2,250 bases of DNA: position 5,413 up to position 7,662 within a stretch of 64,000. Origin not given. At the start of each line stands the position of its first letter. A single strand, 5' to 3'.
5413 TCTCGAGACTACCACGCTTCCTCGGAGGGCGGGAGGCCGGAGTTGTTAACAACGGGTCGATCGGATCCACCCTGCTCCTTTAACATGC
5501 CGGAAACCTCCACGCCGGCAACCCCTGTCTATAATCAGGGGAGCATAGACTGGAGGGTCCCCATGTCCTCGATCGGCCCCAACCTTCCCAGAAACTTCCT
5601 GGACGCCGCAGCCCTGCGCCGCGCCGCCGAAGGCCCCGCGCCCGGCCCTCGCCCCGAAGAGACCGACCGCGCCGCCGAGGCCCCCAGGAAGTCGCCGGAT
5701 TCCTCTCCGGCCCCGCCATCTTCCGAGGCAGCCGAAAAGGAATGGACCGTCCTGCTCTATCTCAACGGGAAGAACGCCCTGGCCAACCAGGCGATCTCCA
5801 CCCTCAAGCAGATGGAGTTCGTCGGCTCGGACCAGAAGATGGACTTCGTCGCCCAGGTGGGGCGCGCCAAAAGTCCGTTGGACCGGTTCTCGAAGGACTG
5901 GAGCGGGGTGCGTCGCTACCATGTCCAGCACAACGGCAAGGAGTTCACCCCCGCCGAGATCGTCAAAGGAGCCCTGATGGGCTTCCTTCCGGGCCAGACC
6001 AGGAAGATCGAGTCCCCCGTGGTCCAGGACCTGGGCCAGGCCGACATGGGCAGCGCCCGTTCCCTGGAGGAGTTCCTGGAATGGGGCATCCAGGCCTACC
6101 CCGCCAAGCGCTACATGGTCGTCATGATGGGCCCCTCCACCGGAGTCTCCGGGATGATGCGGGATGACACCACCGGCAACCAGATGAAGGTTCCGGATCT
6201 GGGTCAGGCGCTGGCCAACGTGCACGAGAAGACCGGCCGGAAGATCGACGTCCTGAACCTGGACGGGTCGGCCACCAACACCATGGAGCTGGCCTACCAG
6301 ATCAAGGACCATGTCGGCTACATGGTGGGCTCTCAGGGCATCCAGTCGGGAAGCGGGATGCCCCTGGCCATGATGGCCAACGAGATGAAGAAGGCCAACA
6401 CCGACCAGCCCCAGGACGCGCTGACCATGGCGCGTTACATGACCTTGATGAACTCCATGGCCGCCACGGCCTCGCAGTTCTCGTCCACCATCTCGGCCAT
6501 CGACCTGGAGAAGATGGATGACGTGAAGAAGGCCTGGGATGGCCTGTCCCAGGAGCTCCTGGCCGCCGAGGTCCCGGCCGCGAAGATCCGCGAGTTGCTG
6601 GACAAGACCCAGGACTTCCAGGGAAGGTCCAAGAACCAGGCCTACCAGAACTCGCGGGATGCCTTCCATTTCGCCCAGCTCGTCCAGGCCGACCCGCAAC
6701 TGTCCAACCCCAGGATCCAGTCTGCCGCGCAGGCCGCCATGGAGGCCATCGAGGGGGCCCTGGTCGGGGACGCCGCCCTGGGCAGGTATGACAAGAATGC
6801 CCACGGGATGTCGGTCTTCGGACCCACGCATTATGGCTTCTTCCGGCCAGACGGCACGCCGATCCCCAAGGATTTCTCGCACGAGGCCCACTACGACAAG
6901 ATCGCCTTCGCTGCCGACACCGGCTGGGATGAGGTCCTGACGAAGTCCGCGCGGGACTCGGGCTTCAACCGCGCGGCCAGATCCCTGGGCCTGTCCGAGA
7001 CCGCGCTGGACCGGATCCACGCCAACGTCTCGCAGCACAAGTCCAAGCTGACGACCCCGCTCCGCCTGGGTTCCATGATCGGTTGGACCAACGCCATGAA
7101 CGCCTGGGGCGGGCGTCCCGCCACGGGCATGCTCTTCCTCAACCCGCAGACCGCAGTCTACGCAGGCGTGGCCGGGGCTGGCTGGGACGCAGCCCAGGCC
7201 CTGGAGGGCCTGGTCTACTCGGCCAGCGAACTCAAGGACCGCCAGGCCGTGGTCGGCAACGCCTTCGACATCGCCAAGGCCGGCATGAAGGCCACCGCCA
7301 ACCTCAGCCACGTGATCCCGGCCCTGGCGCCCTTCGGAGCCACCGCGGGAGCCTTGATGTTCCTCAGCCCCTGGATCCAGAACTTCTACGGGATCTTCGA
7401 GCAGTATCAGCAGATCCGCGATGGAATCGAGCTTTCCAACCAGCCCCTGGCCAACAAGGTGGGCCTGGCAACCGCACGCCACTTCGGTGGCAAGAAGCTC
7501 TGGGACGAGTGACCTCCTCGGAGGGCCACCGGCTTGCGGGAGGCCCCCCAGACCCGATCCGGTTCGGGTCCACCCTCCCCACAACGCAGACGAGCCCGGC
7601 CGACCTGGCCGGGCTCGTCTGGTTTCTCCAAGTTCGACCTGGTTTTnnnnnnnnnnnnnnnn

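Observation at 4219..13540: Accessory-looking block: S8 protease, inactive C11 scaffold, orphan PilT ATPase, Gly-zipper proteins, 1005-aa orphan and acylphosphatase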

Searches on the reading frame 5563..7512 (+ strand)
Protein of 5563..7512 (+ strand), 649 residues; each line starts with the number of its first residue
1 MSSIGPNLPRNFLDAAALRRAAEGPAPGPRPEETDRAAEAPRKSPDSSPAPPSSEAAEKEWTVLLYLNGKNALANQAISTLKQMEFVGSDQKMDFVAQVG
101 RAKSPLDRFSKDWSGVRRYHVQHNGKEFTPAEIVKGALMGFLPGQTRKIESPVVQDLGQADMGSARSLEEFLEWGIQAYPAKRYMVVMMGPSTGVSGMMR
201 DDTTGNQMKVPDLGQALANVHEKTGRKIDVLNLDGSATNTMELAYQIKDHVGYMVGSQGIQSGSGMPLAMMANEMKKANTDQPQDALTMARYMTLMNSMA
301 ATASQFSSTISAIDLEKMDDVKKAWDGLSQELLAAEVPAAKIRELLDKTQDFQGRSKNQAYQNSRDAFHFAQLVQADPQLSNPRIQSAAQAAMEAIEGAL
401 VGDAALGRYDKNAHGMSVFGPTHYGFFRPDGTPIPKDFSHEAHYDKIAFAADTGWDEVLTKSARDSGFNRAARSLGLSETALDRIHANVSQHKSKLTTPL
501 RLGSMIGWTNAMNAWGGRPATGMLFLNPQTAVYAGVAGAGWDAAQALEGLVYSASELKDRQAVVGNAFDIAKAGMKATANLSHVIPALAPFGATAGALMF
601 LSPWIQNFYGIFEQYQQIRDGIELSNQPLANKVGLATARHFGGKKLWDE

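Call 6: search_protein_families(library=pfam, proteins=[window:5593-7512:+], max_evalue=0.01)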
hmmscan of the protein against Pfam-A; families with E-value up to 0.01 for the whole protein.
window:5593-7512:+ (639 aa): 1 family
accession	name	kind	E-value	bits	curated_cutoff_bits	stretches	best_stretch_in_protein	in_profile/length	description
PF03415.19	Peptidase_C11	-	9.4e-21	75.2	25.8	1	149-449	64-356/359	Clostripain family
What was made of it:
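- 5563..7512 (+): C11 (clostripain-fold) pseudoprotease, 649 aa. It has a disordered N-terminus (1-55), a C11 fold (about 56-470; nt 5728-6972) with His->Pro and Cys->Ser, and a C-terminal four-helix Gly/Ala-rich ('GA') domain (about 479-620; nt 6997-7422) followed by a tail helix. PF03415, 75 bits (call 6).
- Checked: C11-like: 5563-7512(+), PF03415, 75 bits (call 6).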

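Call 9: search_solved_structures(query=window:5593-7512:+, max_evalue=1, show_alignments=3)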
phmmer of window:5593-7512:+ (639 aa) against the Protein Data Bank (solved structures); distinct sequences matched with E-value up to 1: 4.
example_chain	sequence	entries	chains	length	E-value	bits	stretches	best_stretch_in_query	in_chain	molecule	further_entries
6n9j_A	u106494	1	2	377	0.044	15.7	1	191-270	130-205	Clostripain-related protein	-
5l20_B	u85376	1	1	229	0.38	12.7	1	209-262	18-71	Clostripain-related protein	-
6mzo_A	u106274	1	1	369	0.44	12.4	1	152-297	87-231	Inactive Zymogen C11 Protease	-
6nag_A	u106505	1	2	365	0.75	11.7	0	208-262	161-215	Clostripain-related protein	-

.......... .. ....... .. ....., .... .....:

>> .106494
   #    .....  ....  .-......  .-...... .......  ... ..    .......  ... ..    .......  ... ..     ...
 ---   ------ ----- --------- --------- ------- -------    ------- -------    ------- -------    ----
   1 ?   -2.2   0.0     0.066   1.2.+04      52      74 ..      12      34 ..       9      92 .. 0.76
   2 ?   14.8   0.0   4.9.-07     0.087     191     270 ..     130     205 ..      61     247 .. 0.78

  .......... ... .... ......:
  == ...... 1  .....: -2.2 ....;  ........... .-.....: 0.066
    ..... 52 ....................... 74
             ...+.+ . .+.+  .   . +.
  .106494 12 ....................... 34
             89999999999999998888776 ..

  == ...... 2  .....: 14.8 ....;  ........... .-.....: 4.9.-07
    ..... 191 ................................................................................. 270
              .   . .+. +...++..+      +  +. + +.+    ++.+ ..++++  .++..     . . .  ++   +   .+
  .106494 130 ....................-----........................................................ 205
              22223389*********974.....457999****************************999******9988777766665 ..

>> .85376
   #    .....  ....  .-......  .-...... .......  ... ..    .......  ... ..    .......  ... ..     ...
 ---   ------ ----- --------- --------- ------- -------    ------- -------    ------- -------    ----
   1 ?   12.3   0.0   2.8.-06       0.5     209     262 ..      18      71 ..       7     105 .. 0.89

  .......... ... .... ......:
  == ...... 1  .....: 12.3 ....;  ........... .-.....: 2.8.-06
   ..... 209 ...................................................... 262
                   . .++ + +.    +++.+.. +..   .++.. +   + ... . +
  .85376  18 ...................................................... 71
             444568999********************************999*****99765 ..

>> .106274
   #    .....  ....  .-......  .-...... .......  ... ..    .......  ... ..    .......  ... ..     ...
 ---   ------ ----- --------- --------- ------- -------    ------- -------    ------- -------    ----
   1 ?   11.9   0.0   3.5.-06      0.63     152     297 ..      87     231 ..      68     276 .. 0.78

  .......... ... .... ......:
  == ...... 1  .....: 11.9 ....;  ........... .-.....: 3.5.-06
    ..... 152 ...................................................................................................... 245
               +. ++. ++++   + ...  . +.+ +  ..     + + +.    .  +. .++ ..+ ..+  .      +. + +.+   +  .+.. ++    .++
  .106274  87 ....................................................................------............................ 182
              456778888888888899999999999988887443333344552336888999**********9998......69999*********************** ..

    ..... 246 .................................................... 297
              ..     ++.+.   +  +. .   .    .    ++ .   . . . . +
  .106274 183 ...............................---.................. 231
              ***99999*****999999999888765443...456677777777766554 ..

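Call 11: find_homologous_proteins(query=window:5563-7512:+)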
Query window:5563-7512:+ (649 aa): 55 proteins with E <= 0.001 among 8000 candidates.
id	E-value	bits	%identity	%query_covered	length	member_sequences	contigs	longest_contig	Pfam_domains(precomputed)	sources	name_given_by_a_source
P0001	0.0e+0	1461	100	100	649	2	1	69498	PF03415.20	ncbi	-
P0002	0.0e+0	1316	90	100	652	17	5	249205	PF03415.20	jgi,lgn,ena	-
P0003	0.0e+0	1144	77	100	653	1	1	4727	PF03415.20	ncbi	-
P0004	0.0e+0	1076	73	100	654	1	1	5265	PF03415.20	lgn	-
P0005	1.3e-296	1004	68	100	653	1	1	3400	PF03415.20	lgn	-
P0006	7.8e-292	988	67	100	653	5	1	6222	PF03415.20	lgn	-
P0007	1.8e-255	868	61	94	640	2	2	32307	PF03415.20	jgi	jgi:hypothetical protein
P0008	1.7e-238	812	83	66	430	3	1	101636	PF03415.20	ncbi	-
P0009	3.3e-222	758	54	97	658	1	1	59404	PF03415.20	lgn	-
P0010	9.6e-219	746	53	97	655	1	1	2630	PF03415.20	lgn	-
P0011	1.4e-212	726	54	95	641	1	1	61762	PF03415.20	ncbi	-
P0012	1.8e-212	726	53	97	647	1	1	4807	PF03415.20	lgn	-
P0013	1.4e-211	723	89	57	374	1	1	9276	PF03415.20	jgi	-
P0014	5.0e-211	721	53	92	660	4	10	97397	PF03415.20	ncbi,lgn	-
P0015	2.7e-210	718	53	93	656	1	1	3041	PF03415.20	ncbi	ncbi:MAG: clostripain-related cysteine peptidase [Candidatus Eremiobacterota bacterium]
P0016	1.3e-209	716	51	97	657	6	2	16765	PF03415.20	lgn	-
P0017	7.9e-205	700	52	93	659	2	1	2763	PF03415.20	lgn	-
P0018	1.6e-204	699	52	91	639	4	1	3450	PF03415.20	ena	-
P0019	1.1e-203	697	51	95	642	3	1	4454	PF03415.20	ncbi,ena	-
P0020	1.7e-202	693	51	94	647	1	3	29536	PF03415.20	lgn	-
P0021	1.3e-201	690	51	94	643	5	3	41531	PF03415.20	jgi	-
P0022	3.1e-196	672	51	92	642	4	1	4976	PF03415.20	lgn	-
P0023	1.3e-195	670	51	91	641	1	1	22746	PF03415.20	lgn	-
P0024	1.5e-195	670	50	95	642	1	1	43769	PF03415.20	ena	-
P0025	3.7e-195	668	50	95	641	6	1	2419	PF03415.20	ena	-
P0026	4.7e-195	668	50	93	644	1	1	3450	PF03415.20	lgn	-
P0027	1.0e-194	667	51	95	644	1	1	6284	PF03415.20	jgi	-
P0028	2.3e-194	666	49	97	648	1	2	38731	PF03415.20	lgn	-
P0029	3.0e-193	662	50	98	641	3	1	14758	PF03415.20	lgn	-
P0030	2.6e-191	656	49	96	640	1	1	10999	PF03415.20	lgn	-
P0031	5.2e-191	655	49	95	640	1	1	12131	PF03415.20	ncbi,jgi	jgi:hypothetical protein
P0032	1.2e-190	653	49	93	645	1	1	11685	PF03415.20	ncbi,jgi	jgi:hypothetical protein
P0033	1.6e-190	653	50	94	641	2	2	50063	PF03415.20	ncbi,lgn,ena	-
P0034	1.5e-188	647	50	92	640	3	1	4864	PF03415.20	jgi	-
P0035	2.5e-187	643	50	89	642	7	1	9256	PF03415.20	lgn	-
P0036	3.6e-187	642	50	89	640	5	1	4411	PF03415.20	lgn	-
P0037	9.3e-187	641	49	92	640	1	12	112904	PF03415.20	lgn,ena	-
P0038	1.4e-186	640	48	96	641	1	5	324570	PF03415.20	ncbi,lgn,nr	ncbi:MAG: hypothetical protein KF760_20635 [Candidatus Eremiobacteraeota bacterium]|nr:hypothetical 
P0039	2.2e-186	639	60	75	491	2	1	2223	PF03415.20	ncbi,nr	ncbi:MAG: hypothetical protein KC910_29000, partial [Candidatus Eremiobacteraeota bacterium]|nr:hypo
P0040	2.0e-185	636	48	94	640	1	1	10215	PF03415.20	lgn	-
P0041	5.1e-180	618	54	81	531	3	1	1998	PF03415.20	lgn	-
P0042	1.7e-174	600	46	94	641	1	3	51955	PF03415.20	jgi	jgi:hypothetical protein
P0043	6.0e-173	595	49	84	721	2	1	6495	PF03415.20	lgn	-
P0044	6.6e-173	595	45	94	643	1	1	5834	PF03415.20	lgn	-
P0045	5.7e-158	546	45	94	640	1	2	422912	PF03415.20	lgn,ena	-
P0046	2.7e-119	418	46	68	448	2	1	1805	PF03415.20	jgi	-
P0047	3.6e-77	279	31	86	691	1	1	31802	PF03415.20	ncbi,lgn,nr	ncbi:MAG: clostripain-related cysteine peptidase [Firmicutes bacterium]|nr:clostripain-related cyste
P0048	3.5e-72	262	34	86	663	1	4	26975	PF03415.20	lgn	-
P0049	1.3e-69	254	33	86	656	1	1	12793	PF03415.20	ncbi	-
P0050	1.4e-47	181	31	63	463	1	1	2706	PF03415.20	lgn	-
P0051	6.7e-28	116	33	45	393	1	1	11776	PF03415.20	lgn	-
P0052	4.3e-21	93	29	55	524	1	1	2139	PF03415.20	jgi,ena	-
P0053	6.7e-20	90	26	59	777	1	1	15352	PF03415.20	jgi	jgi:hypothetical protein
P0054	3.4e-17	81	26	64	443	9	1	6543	PF03415.20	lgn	-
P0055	7.7e-6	43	21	57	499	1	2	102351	PF03415.20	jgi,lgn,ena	-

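Call 13: find_encoding_contigs(protein=P0045, flank=10000, max_places=2)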
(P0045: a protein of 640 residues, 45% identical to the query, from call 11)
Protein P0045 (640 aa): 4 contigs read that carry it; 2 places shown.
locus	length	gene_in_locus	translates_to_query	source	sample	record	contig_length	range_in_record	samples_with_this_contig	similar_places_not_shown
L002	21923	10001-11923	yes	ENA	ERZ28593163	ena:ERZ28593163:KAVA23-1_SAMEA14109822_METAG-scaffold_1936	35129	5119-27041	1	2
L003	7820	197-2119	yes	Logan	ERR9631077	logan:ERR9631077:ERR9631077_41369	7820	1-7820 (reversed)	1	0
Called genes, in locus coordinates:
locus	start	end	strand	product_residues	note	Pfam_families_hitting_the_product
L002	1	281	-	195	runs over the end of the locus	PF01121:CoaE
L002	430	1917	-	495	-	PF00575:S1, PF21710:Spt6_S1 (faint), PF24685:OB_RRP5_4th (faint), PF00575:S1, PF23459:S1_RRP5, PF00575:S1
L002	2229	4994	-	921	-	PF02739:5_3_exonuc_N, PF01367:5_3_exonuc, PF00476:DNA_pol_A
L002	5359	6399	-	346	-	PF01757:Acyl_transf_3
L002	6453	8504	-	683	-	PF12838:Fer4_7 (faint), PF13183:Fer4_8 (faint), PF13534:Fer4_17 (faint), PF12797:Fer4_2 (faint), PF13237:Fer4_10 (weak), PF13187:Fer4_9, PF13484:Fer4_16 (faint), PF02754:CCG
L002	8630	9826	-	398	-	PF00082:Peptidase_S8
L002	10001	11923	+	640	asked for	PF03415:Peptidase_C11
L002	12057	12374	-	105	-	PF01381:HTH_3, PF13560:HTH_31 (weak)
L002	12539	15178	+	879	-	-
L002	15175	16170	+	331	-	PF08665:PglZ (weak)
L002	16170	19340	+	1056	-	PF01555:N6_N4_Mtase (faint)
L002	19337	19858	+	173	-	-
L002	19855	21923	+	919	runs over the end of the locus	PF00176:SNF2-rel_dom, PF13872:AAA_34 (weak), PF00270:DEAD, PF04851:ResIII, PF00271:Helicase_C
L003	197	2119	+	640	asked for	PF03415:Peptidase_C11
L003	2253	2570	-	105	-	PF01381:HTH_3, PF13560:HTH_31 (weak)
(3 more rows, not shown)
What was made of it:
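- In L002 the pair sits beside a PglZ/methylase/helicase (BREX-like) cluster (call 13).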

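Call 14: find_encoding_contigs(protein=P0038, flank=10000, max_places=2)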
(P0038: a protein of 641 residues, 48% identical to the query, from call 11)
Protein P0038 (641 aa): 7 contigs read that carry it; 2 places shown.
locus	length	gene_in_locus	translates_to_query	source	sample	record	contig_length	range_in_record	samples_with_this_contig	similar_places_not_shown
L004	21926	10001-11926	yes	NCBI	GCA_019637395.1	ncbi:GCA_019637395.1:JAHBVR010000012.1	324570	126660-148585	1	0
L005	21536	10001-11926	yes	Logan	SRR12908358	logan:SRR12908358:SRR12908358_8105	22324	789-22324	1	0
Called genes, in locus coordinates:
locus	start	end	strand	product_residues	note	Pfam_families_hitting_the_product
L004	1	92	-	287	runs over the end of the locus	-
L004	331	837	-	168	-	PF22784:PTP-SAK, PF22785:Tc-R-P, PF00782:DSPc, PF22741:PTP-NADK, PF00102:Y_phosphatase (weak)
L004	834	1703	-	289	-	-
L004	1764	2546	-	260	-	PF07224:Chlorophyllase (weak), PF01738:DLH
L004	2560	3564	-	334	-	-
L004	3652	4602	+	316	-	PF06626:DUF1152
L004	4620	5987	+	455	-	PF02146:SIR2, PF00990:GGDEF (weak)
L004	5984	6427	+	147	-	PF03073:TspO_MBR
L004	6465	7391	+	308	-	PF13489:Methyltransf_23, PF07021:MetW (faint)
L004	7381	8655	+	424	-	PF14247:DUF4344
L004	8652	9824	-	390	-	PF00082:Peptidase_S8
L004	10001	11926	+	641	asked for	PF03415:Peptidase_C11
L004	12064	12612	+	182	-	-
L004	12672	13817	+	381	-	-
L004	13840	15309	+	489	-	-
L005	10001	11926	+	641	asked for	PF03415:Peptidase_C11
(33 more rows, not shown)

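Call 17: find_related_loci(query=A1, collection=genome_contigs, flank=10000)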
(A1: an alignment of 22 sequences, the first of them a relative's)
Query A1 (649 aa) in genome_contigs; peptide patterns used: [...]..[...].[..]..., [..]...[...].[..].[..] (x = any residue, [..] = any of these).
236 stretches matched a pattern; 213 encode a relative of the query (tblastn E <= 1e-3); the best 80 are kept; 80 distinct loci.
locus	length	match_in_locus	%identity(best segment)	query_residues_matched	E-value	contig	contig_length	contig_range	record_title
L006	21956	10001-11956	90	1-649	0e+0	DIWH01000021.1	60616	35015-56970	MAG TPA_asm: bacterium UBP9_UBA6111 isolate UBA6111 UBA6111_contig_5955, whole genome shotgun sequence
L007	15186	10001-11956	90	1-649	0e+0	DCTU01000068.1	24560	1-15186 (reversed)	MAG TPA_asm: bacterium UBP9_UBA1432 isolate UBA1432 UBA1432_contig_2890, whole genome shotgun sequence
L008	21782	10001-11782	60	58-649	0e+0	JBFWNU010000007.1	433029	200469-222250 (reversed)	MAG: Vulcanimicrobiota bacterium isolate CA_2019_TPBF_12 NODE_174_length_433029_cov_35.823507_TPBF, whole genome shotgun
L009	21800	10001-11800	54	50-649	0e+0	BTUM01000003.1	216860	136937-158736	MAG: Candidatus Xenobia bacterium AMX-MBFR-33 DNA, sequence003, whole genome shotgun sequence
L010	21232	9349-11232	54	31-648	0e+0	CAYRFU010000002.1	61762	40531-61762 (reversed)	MAG TPA_asm: uncultured Burkholderiales bacterium isolate SRP141376_co3_146 genome assembly, contig: NODE_1096_length_61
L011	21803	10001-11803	53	45-649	0e+0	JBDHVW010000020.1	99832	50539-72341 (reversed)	MAG: Vulcanimicrobiota bacterium isolate AS-MICRO-3CA.307 NODE_618_length_99832_cov_4.904995, whole genome shotgun seque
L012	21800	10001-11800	53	50-649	0e+0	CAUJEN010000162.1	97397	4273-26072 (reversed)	MAG: Candidatus Eremiobacteraeota bacterium isolate KLAP168 genome assembly, contig: KLAP168_585654, whole genome shotgu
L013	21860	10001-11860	50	31-648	0e+0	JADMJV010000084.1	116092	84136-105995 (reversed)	MAG: bacterium isolate MAG_50 NODE_264_length_116092_cov_5.585779, whole genome shotgun sequence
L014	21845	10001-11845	48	29-648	0e+0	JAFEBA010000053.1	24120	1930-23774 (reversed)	Bacterium isolate SZAS-1 EREM-KAN-1__53__length-24120, whole genome shotgun sequence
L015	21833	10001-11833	48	26-649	0e+0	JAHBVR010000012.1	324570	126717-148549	MAG: Vulcanimicrobiota bacterium isolate ACE_ERE1 ERE1_12, whole genome shotgun sequence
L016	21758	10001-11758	50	37-624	0e+0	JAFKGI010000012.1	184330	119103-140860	MAG: Vulcanimicrobiota bacterium isolate SCN18_25_8_15_R3_B_62_28 SCN18_25_8_15_R3_B_scaffold_92, whole genome shotgun s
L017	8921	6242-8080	48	37-649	0e+0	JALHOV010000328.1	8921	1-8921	MAG: Vulcanimicrobiota bacterium isolate bin.189_sub c_000000027566, whole genome shotgun sequence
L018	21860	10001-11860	51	37-648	0e+0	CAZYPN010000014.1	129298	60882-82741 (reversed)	MAG TPA_asm: uncultured Burkholderiales bacterium isolate SRP329715_co1_2 genome assembly, contig: NODE_128_length_12929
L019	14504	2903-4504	32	57-579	4e-79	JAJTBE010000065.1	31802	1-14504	MAG: Bacillota bacterium isolate MH_R1_1 k141_58000, whole genome shotgun sequence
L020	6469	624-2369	31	48-617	1e-78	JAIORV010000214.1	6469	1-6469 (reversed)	MAG: Vulcanimicrobiota bacterium isolate SMBSF27 20075_Bin_1_contigs_1_c_000000001060, whole genome shotgun sequence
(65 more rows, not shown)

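Call 45: search_protein_families(library=ncbifam, proteins=[window:5563-7512:+], max_evalue=0.001)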
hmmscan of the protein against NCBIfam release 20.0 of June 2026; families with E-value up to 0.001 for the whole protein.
window:5563-7512:+ (649 aa): 1 family
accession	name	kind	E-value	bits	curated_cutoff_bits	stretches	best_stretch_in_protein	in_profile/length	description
TIGR02806.2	clostrip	equivalog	0.00058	18.8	550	0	159-305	90-251/472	clostripain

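Call 46: search_protein_families(library=padloc, proteins=[window:5563-7512:+], max_evalue=0.001)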
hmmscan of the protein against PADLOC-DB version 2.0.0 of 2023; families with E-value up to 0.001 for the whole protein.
window:5563-7512:+ (649 aa): 0 families
